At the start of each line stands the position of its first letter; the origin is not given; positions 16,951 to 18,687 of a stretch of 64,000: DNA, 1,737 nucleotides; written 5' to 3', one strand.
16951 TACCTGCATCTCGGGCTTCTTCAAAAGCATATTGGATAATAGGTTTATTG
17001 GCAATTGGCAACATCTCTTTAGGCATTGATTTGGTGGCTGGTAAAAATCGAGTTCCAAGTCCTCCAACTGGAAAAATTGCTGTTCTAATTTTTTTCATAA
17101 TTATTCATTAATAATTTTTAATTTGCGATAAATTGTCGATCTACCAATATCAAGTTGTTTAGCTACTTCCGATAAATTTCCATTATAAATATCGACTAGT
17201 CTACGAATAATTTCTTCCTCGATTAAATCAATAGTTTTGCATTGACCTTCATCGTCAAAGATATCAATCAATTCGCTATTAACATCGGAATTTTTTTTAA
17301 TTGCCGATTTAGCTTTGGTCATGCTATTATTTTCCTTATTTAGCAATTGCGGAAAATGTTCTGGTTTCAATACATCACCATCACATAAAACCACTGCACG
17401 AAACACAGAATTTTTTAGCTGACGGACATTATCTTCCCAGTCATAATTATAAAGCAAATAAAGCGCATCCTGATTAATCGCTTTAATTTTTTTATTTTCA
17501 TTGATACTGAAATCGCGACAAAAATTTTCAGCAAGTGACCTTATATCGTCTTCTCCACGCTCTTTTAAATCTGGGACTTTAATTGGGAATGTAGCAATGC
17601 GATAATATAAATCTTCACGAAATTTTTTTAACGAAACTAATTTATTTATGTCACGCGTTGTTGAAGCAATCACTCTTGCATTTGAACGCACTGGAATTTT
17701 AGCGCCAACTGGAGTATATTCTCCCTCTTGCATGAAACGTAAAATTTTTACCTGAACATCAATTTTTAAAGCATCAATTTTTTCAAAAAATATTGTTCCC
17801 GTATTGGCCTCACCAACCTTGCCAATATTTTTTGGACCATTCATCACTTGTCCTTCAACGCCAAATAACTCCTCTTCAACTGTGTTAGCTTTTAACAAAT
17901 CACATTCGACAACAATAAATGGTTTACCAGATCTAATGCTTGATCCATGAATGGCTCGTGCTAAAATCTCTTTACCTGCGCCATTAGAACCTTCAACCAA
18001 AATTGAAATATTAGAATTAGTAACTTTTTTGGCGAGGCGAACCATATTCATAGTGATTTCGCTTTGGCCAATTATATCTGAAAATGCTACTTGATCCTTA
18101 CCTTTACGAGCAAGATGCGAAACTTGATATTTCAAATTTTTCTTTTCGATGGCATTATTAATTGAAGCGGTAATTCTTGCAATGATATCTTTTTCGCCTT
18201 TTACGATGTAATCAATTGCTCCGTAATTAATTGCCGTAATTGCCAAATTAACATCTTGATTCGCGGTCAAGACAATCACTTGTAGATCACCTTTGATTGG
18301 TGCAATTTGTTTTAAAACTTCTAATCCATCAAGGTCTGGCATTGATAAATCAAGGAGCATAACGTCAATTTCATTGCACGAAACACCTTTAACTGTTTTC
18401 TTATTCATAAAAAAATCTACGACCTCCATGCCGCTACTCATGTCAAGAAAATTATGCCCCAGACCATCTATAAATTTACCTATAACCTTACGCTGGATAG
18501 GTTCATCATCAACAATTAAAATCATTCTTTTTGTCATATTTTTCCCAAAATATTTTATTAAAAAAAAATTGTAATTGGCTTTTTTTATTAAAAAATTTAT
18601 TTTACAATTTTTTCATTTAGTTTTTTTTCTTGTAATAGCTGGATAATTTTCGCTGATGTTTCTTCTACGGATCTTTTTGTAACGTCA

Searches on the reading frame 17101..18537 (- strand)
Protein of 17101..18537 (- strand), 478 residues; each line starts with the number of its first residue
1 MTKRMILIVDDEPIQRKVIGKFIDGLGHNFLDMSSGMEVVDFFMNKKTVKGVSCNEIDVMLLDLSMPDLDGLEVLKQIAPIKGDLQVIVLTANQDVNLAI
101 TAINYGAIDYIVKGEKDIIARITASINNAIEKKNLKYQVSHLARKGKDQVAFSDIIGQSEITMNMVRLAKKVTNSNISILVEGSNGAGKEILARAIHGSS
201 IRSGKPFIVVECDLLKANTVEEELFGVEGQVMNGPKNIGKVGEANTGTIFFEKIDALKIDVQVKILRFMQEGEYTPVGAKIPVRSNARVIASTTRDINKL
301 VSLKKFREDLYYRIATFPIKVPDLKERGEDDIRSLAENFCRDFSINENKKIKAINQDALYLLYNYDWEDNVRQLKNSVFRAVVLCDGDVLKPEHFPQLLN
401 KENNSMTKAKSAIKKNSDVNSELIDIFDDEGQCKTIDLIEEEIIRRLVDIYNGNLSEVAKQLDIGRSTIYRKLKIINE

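Call 30: search_protein_families(library=pfam, proteins=[window:17101-18537:-], max_evalue=0.00001)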
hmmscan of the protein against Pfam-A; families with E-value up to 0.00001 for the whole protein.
window:17101-18537:- (478 aa): 5 families
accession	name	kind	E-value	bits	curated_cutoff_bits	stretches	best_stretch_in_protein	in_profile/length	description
PF00158.32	Sigma54_activat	-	8.6e-45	152.9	20.2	1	155-319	1-167/168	Sigma-54 interaction domain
PF00072.30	Response_reg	-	2.1e-21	76.6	30.2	1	6-115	1-101/111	Response regulator receiver domain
PF25601.1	AAA_lid_14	-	6.2e-20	71.2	27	1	326-410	2-85/87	AAA+ ATPase lid domain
PF14532.12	Sigma54_activ_2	-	1.8e-13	51.4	25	1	156-324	1-138/138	Sigma-54 interaction domain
PF02954.25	HTH_8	-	3e-07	30.5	22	1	437-474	3-40/42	Bacterial regulatory protein, Fis family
